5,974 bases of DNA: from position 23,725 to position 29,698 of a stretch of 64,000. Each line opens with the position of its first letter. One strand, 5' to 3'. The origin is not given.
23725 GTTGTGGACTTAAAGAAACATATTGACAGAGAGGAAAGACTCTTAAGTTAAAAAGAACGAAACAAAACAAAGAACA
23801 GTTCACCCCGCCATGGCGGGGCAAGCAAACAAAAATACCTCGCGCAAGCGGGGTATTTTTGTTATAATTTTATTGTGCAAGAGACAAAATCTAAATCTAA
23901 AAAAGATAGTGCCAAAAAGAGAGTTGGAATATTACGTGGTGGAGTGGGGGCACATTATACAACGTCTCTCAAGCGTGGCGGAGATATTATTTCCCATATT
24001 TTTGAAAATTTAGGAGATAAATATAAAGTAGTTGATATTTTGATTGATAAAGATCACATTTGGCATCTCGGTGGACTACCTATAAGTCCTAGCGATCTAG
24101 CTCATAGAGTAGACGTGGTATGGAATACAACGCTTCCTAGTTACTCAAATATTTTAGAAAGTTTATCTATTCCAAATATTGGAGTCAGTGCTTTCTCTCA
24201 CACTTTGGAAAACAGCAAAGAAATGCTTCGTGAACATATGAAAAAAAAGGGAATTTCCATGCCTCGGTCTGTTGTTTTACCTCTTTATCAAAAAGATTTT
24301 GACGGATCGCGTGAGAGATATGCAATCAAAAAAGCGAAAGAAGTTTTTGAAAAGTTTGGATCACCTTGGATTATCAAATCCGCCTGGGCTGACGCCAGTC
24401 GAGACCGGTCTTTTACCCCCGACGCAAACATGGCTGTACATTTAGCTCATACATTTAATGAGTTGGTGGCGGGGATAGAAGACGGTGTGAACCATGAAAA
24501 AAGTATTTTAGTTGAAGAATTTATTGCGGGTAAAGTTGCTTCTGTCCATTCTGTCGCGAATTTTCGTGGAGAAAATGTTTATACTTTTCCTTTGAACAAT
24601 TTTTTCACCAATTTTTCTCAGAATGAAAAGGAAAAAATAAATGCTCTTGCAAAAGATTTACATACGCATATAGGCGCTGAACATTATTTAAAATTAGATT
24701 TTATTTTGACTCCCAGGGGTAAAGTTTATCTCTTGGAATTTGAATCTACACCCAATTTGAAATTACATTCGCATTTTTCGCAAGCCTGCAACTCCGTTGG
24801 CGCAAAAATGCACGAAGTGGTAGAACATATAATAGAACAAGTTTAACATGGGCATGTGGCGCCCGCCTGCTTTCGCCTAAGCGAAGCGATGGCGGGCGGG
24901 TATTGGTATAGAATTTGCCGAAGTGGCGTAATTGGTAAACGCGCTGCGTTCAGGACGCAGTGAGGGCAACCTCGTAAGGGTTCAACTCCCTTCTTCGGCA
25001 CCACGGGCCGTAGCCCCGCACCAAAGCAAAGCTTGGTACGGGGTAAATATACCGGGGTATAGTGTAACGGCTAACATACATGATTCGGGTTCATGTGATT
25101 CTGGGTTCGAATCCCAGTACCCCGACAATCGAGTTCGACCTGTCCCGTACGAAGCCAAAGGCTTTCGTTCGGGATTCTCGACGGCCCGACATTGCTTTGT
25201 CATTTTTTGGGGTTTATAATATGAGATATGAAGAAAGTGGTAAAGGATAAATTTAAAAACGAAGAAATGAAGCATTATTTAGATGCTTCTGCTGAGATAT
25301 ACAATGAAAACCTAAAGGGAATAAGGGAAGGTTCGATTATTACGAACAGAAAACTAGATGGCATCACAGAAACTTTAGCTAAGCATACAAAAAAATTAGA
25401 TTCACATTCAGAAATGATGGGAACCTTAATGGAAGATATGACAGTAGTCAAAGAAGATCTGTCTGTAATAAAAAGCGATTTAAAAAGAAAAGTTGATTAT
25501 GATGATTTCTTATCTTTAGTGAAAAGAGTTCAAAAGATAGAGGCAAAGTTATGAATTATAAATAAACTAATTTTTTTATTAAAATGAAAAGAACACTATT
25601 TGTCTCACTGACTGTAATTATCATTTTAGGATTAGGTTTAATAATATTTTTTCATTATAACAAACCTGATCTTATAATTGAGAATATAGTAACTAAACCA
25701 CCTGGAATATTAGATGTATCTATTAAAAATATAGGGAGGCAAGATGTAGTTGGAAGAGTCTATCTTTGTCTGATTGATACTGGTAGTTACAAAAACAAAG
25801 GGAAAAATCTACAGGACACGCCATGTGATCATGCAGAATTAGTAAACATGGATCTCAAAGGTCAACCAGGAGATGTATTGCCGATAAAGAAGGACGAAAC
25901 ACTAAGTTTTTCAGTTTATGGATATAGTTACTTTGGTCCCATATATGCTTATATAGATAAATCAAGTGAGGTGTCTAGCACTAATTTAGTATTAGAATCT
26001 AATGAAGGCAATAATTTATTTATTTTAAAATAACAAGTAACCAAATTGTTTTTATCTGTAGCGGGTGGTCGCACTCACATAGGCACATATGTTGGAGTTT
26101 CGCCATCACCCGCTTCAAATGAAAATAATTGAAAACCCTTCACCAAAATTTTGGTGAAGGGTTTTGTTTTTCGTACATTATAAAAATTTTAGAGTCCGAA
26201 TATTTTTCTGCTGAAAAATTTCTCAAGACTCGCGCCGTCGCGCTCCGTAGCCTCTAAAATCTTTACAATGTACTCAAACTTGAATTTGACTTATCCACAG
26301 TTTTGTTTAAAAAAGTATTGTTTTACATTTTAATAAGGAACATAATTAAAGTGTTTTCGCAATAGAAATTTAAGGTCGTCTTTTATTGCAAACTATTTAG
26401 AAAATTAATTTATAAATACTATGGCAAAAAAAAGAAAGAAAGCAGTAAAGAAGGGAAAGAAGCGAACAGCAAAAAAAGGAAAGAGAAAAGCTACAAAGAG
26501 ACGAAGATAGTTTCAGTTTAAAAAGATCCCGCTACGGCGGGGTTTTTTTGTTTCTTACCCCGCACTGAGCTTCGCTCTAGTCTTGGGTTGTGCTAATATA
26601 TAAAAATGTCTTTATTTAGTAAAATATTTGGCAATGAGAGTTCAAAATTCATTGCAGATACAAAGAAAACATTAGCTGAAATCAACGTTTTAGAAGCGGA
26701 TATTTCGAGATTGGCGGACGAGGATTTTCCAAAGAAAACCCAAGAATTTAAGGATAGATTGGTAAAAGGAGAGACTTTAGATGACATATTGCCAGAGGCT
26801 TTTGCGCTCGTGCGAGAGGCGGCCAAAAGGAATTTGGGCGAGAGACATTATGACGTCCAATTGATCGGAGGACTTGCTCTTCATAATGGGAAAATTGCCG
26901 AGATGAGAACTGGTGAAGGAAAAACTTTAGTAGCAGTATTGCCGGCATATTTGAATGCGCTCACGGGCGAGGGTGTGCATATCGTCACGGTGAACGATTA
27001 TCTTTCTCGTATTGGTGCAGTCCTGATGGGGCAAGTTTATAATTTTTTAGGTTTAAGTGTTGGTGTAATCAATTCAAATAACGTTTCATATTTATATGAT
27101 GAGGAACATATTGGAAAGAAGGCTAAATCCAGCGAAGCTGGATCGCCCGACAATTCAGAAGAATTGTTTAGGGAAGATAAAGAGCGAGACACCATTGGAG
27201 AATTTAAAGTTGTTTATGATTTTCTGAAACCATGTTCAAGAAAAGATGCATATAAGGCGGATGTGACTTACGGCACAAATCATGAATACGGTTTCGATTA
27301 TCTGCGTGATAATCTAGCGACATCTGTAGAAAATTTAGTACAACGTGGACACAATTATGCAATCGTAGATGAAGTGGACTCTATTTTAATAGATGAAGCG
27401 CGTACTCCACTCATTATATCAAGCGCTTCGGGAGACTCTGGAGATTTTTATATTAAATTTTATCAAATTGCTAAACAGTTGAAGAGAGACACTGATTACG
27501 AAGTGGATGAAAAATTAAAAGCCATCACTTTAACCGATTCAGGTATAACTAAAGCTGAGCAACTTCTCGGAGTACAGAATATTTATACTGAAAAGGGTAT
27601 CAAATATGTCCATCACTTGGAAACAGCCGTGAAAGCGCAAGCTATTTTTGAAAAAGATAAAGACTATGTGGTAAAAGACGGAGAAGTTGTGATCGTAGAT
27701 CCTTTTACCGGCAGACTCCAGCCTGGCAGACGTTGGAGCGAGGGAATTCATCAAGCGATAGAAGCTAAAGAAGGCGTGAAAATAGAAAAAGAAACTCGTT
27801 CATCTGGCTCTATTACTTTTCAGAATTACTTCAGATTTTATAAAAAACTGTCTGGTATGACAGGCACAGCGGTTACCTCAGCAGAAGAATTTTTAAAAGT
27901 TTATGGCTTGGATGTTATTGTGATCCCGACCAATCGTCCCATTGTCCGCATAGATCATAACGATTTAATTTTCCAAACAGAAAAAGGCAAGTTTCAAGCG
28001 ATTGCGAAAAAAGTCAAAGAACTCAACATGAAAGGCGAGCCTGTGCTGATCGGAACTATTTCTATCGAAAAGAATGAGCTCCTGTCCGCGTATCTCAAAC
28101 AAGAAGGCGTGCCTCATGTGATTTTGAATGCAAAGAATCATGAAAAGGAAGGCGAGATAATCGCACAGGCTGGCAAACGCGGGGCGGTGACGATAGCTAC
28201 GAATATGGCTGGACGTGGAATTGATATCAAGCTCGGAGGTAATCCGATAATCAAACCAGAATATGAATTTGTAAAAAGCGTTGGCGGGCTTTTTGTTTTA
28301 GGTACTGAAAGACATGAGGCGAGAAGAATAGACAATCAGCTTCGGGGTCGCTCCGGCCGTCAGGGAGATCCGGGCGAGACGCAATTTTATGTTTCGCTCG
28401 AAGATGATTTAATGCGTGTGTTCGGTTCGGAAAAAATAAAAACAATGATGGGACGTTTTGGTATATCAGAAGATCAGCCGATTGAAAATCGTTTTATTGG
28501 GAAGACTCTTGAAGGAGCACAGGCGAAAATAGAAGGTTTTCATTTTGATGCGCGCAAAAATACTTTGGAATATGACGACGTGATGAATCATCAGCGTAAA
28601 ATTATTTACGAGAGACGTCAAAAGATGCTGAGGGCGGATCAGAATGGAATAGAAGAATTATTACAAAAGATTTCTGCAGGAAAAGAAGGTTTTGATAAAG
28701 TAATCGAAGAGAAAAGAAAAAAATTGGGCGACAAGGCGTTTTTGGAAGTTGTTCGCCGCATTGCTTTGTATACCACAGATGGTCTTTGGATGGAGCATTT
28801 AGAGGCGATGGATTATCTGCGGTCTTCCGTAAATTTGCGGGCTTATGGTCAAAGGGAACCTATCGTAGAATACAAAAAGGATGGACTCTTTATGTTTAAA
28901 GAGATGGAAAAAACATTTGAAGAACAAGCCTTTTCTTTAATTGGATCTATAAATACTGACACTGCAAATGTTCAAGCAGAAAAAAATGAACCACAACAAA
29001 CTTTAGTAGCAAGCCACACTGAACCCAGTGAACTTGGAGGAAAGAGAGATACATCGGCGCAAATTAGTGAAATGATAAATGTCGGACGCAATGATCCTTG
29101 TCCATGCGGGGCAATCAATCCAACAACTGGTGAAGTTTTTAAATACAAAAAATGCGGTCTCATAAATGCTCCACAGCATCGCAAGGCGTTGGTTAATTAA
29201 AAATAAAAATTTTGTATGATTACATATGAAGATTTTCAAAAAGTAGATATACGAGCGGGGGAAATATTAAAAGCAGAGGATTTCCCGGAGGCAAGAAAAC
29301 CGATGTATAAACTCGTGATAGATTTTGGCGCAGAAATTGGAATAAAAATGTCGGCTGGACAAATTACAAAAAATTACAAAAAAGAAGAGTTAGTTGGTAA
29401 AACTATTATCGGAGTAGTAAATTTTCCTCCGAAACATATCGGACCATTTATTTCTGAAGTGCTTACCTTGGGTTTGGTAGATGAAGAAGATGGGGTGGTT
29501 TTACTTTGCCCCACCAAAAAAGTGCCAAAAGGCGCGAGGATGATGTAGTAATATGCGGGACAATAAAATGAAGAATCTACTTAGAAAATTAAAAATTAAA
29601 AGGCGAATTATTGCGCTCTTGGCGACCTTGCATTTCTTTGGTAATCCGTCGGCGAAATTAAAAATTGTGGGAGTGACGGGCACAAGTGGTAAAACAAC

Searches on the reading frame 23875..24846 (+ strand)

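Call 7: search_protein_families(library=pfam, proteins=[window:23875-24846:+], max_evalue=0.001)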
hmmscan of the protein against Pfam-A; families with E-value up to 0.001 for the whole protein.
window:23875-24846:+ (323 aa): 1 family
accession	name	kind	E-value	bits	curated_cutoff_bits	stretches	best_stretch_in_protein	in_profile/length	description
PF07478.18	Dala_Dala_lig_C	-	4.8e-12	46.2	24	1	245-321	128-204/204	D-ala D-ala ligase C-terminus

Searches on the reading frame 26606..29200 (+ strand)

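Call 7: search_protein_families(library=pfam, proteins=[window:26606-29200:+], max_evalue=0.001)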
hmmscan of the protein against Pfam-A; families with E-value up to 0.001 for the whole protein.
window:26606-29200:+ (864 aa): 5 families
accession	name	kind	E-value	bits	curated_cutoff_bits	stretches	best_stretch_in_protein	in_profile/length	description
PF07517.20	SecA_DEAD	-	4.5e-117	390.9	24.6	1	5-429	2-289/290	SecA DEAD-like domain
PF21090.3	P-loop_SecA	-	1e-79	267.3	27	2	445-548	1-104/205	SecA P-loop domain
PF07516.18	SecA_SW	-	3e-42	145.4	26.7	2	696-779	115-196/200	SecA Wing and Scaffold domain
PF01043.26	SecA_PP_bind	-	6.6e-41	139.8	23.5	1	279-386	3-110/110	SecA preprotein cross-linking domain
PF00271.37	Helicase_C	-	0.00091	19.9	23.5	0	466-586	6-109/110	Helicase conserved C-terminal domain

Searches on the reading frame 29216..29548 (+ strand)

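Call 99: search_protein_families(library=pfam, proteins=[window:29216-29548:+], max_evalue=0.01)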
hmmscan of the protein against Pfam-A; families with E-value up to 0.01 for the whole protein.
window:29216-29548:+ (110 aa): 1 family
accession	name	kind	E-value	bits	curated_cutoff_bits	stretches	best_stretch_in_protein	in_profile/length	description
PF01588.26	tRNA_bind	-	1.6e-13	51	27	1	12-107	1-95/96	Putative tRNA binding domain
